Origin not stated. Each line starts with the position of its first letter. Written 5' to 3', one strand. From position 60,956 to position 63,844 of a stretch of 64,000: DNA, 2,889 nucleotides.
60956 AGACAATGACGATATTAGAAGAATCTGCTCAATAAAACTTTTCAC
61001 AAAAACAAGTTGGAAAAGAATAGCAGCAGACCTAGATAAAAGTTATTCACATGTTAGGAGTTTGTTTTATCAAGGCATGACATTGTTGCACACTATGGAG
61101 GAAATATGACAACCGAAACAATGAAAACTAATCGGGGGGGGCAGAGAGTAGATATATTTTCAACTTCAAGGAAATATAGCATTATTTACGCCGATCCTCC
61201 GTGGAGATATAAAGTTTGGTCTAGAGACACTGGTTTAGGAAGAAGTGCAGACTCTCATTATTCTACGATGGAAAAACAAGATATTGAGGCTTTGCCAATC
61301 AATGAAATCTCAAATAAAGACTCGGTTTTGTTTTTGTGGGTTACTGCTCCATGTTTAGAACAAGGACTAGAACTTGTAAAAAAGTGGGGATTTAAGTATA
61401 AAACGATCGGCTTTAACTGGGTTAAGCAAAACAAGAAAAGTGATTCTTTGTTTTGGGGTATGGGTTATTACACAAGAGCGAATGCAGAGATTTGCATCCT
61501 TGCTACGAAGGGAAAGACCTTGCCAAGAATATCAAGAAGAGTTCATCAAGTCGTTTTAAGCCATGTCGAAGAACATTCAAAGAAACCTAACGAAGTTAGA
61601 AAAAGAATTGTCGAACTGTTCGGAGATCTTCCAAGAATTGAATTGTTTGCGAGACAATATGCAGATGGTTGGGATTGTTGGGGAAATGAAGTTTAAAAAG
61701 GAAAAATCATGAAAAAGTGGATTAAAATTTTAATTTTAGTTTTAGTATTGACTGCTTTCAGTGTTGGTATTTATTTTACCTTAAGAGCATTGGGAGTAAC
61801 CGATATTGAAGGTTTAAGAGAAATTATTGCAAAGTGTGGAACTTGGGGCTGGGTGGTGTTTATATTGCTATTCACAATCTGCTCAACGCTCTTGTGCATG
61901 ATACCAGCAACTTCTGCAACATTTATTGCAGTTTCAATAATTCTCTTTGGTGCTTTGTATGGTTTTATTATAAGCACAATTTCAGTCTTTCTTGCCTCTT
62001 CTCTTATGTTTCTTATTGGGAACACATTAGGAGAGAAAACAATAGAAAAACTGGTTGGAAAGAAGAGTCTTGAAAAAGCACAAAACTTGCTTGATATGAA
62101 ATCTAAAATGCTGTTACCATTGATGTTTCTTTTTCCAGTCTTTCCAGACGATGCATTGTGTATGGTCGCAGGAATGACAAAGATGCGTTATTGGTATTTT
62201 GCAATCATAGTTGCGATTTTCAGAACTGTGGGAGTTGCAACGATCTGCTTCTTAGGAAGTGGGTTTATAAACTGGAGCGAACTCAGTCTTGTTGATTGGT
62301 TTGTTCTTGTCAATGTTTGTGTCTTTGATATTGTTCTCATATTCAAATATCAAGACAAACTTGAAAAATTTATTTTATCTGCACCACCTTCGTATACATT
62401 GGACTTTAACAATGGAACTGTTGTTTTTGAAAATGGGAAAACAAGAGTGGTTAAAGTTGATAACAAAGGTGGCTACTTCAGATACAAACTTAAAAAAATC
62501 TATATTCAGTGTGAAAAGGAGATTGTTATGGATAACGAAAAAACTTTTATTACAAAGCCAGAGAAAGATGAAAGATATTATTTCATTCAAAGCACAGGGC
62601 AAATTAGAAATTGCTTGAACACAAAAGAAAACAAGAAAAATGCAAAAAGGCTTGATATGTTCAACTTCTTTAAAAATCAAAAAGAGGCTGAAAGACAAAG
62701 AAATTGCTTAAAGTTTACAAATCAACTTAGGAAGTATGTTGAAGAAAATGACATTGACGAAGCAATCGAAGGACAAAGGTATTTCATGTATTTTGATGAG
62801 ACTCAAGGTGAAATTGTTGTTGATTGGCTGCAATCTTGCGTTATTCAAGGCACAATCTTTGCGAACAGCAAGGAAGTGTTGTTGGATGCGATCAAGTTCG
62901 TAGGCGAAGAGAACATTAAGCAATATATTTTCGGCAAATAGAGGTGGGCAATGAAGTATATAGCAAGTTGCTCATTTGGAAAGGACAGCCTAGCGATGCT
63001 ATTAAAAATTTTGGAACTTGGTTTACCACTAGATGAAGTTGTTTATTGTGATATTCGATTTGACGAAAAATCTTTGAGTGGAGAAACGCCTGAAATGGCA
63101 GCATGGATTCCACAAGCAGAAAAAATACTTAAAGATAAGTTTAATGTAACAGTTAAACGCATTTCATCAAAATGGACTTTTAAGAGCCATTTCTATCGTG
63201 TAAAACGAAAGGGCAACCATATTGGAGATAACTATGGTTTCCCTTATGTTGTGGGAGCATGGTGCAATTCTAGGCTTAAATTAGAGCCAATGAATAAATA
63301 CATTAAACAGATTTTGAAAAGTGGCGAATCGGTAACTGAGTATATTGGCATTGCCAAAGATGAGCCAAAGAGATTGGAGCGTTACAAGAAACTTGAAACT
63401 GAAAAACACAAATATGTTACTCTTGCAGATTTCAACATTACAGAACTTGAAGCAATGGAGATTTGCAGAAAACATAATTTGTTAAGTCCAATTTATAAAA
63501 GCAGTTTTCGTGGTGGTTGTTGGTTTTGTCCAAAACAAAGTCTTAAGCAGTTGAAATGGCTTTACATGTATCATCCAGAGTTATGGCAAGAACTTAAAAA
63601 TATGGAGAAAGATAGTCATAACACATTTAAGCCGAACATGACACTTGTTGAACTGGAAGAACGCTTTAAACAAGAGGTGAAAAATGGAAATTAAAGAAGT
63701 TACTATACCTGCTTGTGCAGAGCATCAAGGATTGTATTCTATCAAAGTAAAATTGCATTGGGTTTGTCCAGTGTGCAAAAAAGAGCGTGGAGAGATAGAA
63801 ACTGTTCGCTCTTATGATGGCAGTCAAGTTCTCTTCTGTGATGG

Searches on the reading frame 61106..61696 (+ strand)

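Call 92: search_protein_families(library=pfam, proteins=[window:61106-61696:+], max_evalue=0.001)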
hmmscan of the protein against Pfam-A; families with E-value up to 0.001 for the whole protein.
window:61106-61696:+ (196 aa): 1 family
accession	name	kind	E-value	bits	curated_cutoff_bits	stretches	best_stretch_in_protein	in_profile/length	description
PF05063.20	MT-A70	-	1.7e-32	113.2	23.9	1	24-195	1-172/172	MT-A70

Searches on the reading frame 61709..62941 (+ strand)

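Call 91: search_protein_families(library=pfam, proteins=[window:61709-62941:+], max_evalue=0.001)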
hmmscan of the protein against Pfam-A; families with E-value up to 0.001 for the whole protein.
window:61709-62941:+ (410 aa): 1 family
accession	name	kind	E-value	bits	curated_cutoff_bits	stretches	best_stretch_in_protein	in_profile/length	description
PF09335.16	VTT_dom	-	4.9e-17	63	33.9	1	69-184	3-122/123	VTT domain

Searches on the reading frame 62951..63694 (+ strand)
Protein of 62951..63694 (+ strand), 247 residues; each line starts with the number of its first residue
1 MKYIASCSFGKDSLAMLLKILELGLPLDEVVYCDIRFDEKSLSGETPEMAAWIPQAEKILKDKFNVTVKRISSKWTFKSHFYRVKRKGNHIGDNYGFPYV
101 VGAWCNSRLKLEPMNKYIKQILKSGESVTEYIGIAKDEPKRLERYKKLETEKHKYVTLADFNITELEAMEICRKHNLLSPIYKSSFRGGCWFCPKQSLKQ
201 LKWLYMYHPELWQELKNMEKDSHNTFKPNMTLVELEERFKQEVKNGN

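Call 92: search_protein_families(library=pfam, proteins=[window:62951-63694:+], max_evalue=0.001)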
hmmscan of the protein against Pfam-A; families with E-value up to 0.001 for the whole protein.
window:62951-63694:+ (247 aa): 1 family
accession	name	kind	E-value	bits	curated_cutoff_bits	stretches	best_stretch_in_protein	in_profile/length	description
PF01507.26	PAPS_reduct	-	0.00076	20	22.5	0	3-195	2-174/175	Phosphoadenosine phosphosulfate reductase domain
